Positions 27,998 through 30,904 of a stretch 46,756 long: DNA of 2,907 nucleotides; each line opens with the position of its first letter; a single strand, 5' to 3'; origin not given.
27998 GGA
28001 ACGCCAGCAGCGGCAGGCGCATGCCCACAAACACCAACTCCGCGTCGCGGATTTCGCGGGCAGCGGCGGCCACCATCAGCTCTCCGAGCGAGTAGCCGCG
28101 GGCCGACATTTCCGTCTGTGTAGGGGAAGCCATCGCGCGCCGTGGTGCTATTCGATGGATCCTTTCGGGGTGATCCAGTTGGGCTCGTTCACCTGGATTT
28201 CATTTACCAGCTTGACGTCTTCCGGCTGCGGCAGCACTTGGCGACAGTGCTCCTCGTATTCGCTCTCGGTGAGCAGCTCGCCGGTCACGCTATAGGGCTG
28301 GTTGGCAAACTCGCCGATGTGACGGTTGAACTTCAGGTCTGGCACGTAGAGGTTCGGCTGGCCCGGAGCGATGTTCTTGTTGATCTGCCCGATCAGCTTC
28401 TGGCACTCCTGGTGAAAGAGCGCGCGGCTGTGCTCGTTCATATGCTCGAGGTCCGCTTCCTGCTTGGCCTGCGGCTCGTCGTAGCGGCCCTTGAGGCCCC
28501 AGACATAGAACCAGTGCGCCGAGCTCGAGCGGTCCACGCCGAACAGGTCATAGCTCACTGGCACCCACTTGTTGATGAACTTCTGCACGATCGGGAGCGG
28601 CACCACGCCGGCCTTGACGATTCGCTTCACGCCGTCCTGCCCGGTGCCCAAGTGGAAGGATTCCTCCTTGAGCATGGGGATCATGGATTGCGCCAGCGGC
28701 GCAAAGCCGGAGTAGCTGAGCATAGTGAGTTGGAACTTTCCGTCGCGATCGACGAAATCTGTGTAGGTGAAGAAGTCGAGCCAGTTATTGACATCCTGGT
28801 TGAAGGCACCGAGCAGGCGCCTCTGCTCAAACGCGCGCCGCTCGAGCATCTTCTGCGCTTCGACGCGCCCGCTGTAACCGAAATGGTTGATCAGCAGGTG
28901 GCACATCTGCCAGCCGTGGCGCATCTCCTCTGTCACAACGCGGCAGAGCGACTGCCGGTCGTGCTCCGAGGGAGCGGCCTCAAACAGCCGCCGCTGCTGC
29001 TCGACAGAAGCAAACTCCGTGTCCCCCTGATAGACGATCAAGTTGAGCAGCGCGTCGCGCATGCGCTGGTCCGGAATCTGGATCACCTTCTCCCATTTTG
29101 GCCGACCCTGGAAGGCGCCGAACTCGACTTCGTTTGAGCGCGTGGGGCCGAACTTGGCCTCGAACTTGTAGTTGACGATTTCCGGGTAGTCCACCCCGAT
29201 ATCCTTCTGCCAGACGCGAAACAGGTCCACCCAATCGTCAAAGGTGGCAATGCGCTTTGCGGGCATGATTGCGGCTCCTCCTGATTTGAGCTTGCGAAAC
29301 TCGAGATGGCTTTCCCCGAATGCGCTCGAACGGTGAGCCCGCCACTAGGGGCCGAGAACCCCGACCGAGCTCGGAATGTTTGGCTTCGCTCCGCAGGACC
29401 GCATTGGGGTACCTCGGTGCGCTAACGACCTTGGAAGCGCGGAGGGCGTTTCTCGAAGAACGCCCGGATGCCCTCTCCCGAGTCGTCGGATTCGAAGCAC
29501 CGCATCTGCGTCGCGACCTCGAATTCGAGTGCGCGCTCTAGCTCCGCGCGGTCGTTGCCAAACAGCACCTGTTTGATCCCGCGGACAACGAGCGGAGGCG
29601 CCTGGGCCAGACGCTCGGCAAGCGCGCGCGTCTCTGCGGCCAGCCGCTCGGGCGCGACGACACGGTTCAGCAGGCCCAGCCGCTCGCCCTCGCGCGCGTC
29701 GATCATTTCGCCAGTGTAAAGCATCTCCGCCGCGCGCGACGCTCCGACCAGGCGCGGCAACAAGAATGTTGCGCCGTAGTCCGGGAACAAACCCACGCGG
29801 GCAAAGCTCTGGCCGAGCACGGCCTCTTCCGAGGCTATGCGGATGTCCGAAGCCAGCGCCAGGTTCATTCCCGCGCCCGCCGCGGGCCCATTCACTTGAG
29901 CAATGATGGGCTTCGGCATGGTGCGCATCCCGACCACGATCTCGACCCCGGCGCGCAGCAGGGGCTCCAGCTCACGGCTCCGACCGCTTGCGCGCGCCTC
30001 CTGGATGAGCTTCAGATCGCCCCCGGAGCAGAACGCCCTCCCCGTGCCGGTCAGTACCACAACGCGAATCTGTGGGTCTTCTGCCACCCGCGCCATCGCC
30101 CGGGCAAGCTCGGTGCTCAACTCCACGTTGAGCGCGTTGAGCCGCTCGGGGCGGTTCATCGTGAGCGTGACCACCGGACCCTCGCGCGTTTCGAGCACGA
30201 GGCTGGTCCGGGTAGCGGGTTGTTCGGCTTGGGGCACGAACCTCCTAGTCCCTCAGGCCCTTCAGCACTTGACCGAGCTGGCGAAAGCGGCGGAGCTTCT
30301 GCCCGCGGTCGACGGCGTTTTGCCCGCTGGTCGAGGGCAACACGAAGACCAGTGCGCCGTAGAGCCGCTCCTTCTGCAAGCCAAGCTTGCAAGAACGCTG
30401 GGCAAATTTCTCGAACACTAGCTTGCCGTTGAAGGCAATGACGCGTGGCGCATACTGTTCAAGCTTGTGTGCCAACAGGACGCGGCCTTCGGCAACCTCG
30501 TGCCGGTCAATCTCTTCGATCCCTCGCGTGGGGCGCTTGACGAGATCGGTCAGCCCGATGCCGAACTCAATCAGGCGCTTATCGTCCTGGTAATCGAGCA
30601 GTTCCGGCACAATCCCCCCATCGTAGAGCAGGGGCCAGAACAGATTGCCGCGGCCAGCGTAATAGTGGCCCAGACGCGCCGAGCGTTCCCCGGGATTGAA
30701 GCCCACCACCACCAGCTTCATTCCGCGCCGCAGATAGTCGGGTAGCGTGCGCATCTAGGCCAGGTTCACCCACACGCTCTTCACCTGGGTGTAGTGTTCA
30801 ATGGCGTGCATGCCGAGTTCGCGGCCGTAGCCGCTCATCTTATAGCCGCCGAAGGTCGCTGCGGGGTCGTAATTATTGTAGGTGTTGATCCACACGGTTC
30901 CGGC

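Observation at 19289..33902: About 14.6-kb TetR-headed, single-strand CoA-thioester cluster mixing anaerobic-type and aerobic-type aromatic ring chemistry: candidate undescribed pathway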

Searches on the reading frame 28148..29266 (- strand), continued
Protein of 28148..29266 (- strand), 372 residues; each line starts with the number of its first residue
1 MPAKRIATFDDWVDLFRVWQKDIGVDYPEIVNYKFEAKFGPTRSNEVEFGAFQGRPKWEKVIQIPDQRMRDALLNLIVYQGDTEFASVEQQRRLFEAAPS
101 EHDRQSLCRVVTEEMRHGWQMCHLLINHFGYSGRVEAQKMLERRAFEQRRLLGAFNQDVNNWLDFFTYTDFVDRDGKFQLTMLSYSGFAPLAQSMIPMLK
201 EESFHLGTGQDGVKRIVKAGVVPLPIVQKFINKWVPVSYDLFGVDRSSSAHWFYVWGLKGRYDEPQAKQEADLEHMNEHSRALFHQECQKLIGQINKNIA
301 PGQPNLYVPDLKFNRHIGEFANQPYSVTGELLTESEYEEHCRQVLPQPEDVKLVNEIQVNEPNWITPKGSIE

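Call 93: fold_search(model_id=the predicted structure, library=pdb)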
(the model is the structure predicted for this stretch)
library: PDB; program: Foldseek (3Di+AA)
matches with E <= 10: 198; with E <= 0.001: 22
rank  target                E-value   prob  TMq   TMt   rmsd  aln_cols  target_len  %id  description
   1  3q1g_B                1.6e-18  1.00  0.82  0.66   4.5       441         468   31  Crystal Structure of BoxB crystallized with PEG (released 2011-06-01)
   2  3q1g_A                1.8e-18  1.00  0.82  0.66   4.5       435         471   31  Crystal Structure of BoxB crystallized with PEG (released 2011-06-01)
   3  3q1g_C                3.2e-18  1.00  0.83  0.67   4.4       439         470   31  Crystal Structure of BoxB crystallized with PEG (released 2011-06-01)
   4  3q1g_D                3.2e-18  1.00  0.83  0.67   4.4       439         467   31  Crystal Structure of BoxB crystallized with PEG (released 2011-06-01)
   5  3pm5_C                3.6e-18  1.00  0.81  0.65   4.9       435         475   31  Crystal Structure of BoxB in mixed valent state with bound benzoyl-CoA (released 2011-06-01)
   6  3pm5_D                4.2e-18  1.00  0.82  0.66   4.5       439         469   30  Crystal Structure of BoxB in mixed valent state with bound benzoyl-CoA (released 2011-06-01)
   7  3per_A                1.0e-17  1.00  0.82  0.65   4.0       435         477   30  Crystal Structure of BoxB with phosphate bound to the diiron center (released 2011-06-01)
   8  3pm5_A                1.0e-17  1.00  0.82  0.65   4.2       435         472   30  Crystal Structure of BoxB in mixed valent state with bound benzoyl-CoA (released 2011-06-01)
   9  3pf7_A                1.1e-17  1.00  0.79  0.63   5.2       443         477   30  Crystal structure of BoxB with malonate bound to the diiron center (released 2011-06-01)
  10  3per_B                1.3e-17  1.00  0.79  0.63   3.9       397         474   32  Crystal Structure of BoxB with phosphate bound to the diiron center (released 2011-06-01)
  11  3pf7_B                3.9e-17  1.00  0.82  0.66   4.0       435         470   30  Crystal structure of BoxB with malonate bound to the diiron center (released 2011-06-01)
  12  4mud_A                3.1e-06  1.00  0.50  0.80   4.4       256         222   21  Crystal structure of a ring oxydation complex/ phenylacetic acid degradation-like protein (SSO1313) from Sulfolobus so (released 2013-10-09)
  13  4mud_D                4.3e-06  1.00  0.50  0.80   4.4       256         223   21  Crystal structure of a ring oxydation complex/ phenylacetic acid degradation-like protein (SSO1313) from Sulfolobus so (released 2013-10-09)
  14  4mud_C                4.9e-06  1.00  0.50  0.81   4.4       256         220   21  Crystal structure of a ring oxydation complex/ phenylacetic acid degradation-like protein (SSO1313) from Sulfolobus so (released 2013-10-09)
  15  4mud_B                9.6e-06  1.00  0.50  0.80   4.4       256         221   21  Crystal structure of a ring oxydation complex/ phenylacetic acid degradation-like protein (SSO1313) from Sulfolobus so (released 2013-10-09)
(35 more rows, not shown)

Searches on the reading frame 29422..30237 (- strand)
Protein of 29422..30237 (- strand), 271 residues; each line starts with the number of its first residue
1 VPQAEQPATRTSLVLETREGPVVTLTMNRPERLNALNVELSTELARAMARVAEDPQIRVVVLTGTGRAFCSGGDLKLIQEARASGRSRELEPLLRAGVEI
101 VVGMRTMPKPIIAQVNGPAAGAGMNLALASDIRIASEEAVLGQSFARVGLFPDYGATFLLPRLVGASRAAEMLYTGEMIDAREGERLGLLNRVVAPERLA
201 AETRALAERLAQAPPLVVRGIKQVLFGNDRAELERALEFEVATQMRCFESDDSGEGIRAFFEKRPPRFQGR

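Call 4: search_protein_families(library=pfam, proteins=[window:29422-30237:-])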
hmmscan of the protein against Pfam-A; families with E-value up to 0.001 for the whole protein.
window:29422-30237:- (271 aa): 2 families
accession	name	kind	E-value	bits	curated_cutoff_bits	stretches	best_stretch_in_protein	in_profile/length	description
PF00378.25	ECH_1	-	1.1e-64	218.6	27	1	19-270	3-250/251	Enoyl-CoA hydratase/isomerase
PF16113.10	ECH_2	-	5.9e-41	141.5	27.2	1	24-210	3-188/335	Enoyl-CoA hydratase/isomerase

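Call 6: search_protein_families(library=ncbifam, proteins=[window:29422-30237:-], max_evalue=0.00001)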
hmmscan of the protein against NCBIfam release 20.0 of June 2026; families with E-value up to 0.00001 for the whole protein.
window:29422-30237:- (271 aa): 73 families (the best 25 are shown)
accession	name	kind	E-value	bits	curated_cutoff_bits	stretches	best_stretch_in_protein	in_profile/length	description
NF006699.0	PRK09245.1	subfamily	2.3e-70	236.9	354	1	12-271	3-266/266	crotonase/enoyl-CoA hydratase family protein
NF051848.1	EnCoAHydtEchA19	equivalog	2.8e-67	227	400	1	17-271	5-258/258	enoyl-CoA hydratase EchA19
NF006107.0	PRK08258.1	equivalog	2.2e-66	224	330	1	12-271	18-277/277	enoyl-CoA hydratase family protein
NF004857.0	PRK06210.1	equivalog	7.9e-66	222.3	341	1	10-270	7-274/275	enoyl-CoA hydratase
NF046063.1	oxepin_alt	equivalog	9.5e-63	212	300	1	15-267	3-254/254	oxepin-CoA hydrolase, alternative type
NF004635.0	PRK05981.1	equivalog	4.5e-62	210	351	1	17-271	9-266/266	enoyl-CoA hydratase/isomerase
NF005700.0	PRK07511.1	subfamily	5.7e-62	209.7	274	1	14-269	5-259/260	enoyl-CoA hydratase family protein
TIGR02280.1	PaaB1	equivalog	1.8e-61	207.9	345.15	1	15-271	2-256/256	2-(1,2-epoxy-1,2-dihydrophenyl)acetyl-CoA isomerase PaaG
NF004840.0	PRK06190.1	equivalog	1.1e-58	198.8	253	1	11-258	3-245/260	enoyl-CoA hydratase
NF006109.0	PRK08260.1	subfamily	5.5e-58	196.5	320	1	19-270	11-277/296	enoyl-CoA hydratase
NF006008.0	PRK08139.1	equivalog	6.8e-58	196.3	313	1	6-270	5-265/266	enoyl-CoA hydratase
NF006007.0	PRK08138.1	subfamily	1.9e-57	194.6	355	1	11-271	7-261/261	enoyl-CoA hydratase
NF004475.0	PRK05809.1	subfamily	1.4e-56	191.8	394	1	15-270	7-259/260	short-chain-enoyl-CoA hydratase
NF004781.0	PRK06127.1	subfamily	2.8e-56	191.1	291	1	10-271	9-269/269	enoyl-CoA hydratase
NF004525.0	PRK05870.1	equivalog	8.5e-56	189.7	285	1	13-250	4-236/249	enoyl-CoA hydratase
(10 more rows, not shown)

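Call 31: search_solved_structures(query=window:29422-30237:-, max_evalue=1e-30)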
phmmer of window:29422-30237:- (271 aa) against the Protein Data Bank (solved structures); distinct sequences matched with E-value up to 1e-30: 68 (the best 60 are shown).
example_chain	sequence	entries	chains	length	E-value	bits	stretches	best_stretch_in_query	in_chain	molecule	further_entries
5zai_A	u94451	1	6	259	6.5e-57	196.1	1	16-271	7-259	3-hydroxypropionyl-coenzyme A dehydratase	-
6sl9_AAA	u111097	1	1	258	3.7e-54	187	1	12-271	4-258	Enoyl-CoA hydratase/carnithine racemase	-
6slb_AAA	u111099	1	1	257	4.7e-54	186.7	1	13-271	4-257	Enoyl-CoA hydratase/carnithine racemase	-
3hrx_A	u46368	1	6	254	8.6e-54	185.8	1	14-271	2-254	Probable enoyl-CoA hydratase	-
2ej5_A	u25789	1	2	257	4.9e-53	183.3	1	19-270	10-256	Enoyl-CoA hydratase subunit II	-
6sla_AAA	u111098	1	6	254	5.2e-53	183.3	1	14-271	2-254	Enoyl-CoA hydratase/carnithine racemase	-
9qwv_A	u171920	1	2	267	1.5e-50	175.2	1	14-269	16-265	Enoyl-CoA hydratase, mitochondrial, putative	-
4fzw_C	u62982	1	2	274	7.6e-47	163.1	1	13-271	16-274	1,2-epoxyphenylacetyl-CoA isomerase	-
2pbp_A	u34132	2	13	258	1.2e-45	159.1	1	17-271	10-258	Enoyl-CoA hydratase subunit I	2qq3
1uiy_A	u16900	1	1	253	1.4e-44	155.7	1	16-268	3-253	Enoyl-CoA Hydratase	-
3g64_A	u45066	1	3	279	3.8e-44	154.2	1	15-271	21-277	Putative enoyl-CoA hydratase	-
4jcs_A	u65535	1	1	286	2.2e-43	151.8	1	24-270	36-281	Enoyl-CoA hydratase/isomerase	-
3kqf_A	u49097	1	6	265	1.6e-42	148.9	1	21-270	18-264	Enoyl-CoA hydratase/isomerase family protein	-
3myb_A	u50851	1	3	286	9.4e-42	146.4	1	12-268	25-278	Enoyl-CoA hydratase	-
3sll_A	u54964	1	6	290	1e-41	146.3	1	5-269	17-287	Probable enoyl-CoA hydratase/isomerase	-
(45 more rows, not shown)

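Call 78: search_solved_structures(query=window:29422-30237:-, max_evalue=1e-45, show_alignments=2)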
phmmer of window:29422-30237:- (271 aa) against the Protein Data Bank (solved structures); distinct sequences matched with E-value up to 1e-45: 8.
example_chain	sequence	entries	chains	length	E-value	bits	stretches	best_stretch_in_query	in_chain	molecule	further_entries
5zai_A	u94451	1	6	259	6.5e-57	196.1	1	16-271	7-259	3-hydroxypropionyl-coenzyme A dehydratase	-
6sl9_AAA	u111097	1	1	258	3.7e-54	187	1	12-271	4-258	Enoyl-CoA hydratase/carnithine racemase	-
6slb_AAA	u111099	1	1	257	4.7e-54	186.7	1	13-271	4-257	Enoyl-CoA hydratase/carnithine racemase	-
3hrx_A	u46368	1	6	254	8.6e-54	185.8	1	14-271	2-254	Probable enoyl-CoA hydratase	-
2ej5_A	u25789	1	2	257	4.9e-53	183.3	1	19-270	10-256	Enoyl-CoA hydratase subunit II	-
6sla_AAA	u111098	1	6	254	5.2e-53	183.3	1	14-271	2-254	Enoyl-CoA hydratase/carnithine racemase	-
9qwv_A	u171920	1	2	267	1.5e-50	175.2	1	14-269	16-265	Enoyl-CoA hydratase, mitochondrial, putative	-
4fzw_C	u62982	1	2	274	7.6e-47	163.1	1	13-271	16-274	1,2-epoxyphenylacetyl-CoA isomerase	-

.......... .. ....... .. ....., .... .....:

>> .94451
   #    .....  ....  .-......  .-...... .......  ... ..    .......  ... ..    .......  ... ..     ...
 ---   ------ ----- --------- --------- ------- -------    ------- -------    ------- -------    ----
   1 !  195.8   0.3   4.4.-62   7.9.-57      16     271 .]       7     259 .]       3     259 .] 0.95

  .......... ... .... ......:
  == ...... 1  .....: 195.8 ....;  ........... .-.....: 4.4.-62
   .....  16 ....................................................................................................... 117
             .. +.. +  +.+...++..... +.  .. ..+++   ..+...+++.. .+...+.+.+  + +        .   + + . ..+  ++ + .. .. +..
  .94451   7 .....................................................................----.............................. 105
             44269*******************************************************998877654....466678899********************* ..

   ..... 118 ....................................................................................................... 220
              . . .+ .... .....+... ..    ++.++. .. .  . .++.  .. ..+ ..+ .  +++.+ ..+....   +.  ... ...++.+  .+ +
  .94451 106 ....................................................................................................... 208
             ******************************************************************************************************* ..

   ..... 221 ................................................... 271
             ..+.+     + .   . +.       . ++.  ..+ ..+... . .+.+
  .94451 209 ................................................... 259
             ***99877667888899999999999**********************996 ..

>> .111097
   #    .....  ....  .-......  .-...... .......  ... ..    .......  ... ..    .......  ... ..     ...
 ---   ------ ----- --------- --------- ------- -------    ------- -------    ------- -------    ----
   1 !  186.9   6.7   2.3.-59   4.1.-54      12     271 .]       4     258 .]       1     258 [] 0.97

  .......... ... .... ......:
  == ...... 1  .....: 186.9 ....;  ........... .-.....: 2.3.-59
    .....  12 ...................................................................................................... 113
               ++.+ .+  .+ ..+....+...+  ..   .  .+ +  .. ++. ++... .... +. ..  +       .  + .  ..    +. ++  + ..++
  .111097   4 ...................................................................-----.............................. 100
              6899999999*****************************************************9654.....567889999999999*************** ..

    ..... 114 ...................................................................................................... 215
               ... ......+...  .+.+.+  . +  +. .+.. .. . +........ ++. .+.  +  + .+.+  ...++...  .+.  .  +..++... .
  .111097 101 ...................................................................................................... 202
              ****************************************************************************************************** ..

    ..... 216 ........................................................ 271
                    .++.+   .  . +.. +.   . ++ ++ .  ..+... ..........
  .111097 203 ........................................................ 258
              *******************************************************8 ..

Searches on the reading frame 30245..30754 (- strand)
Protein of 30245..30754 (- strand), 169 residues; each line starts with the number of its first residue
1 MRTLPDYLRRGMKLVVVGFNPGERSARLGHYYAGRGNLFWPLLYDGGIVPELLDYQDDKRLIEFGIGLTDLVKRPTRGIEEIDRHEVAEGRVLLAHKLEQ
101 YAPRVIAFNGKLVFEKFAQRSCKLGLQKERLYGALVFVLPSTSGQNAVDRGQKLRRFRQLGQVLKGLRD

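Call 4: search_protein_families(library=pfam, proteins=[window:30245-30754:-])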
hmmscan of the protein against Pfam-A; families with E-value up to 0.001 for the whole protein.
window:30245-30754:- (169 aa): 1 family
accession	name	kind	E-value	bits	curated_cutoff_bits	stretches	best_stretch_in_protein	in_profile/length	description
PF03167.25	UDG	-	6.2e-19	68.9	24.3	1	6-160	2-136/141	Uracil DNA glycosylase superfamily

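Call 6: search_protein_families(library=ncbifam, proteins=[window:30245-30754:-], max_evalue=0.00001)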
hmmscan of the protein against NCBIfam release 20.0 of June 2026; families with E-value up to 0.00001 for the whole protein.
window:30245-30754:- (169 aa): 3 families
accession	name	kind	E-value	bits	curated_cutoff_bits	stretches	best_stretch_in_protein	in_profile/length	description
TIGR00584.1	mug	subfamily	2.3e-31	109.6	402.6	1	2-148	121-277/328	mismatch-specific thymine-DNA glycosylate (mug)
NF007570.0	PRK10201.1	equivalog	5.6e-31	107.5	144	1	6-165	4-164/168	G/U mismatch-specific DNA glycosylase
TIGR04274.1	hypoxanDNAglyco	equivalog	8.7e-09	35.7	80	1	9-153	7-146/150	DNA-deoxyinosine glycosylase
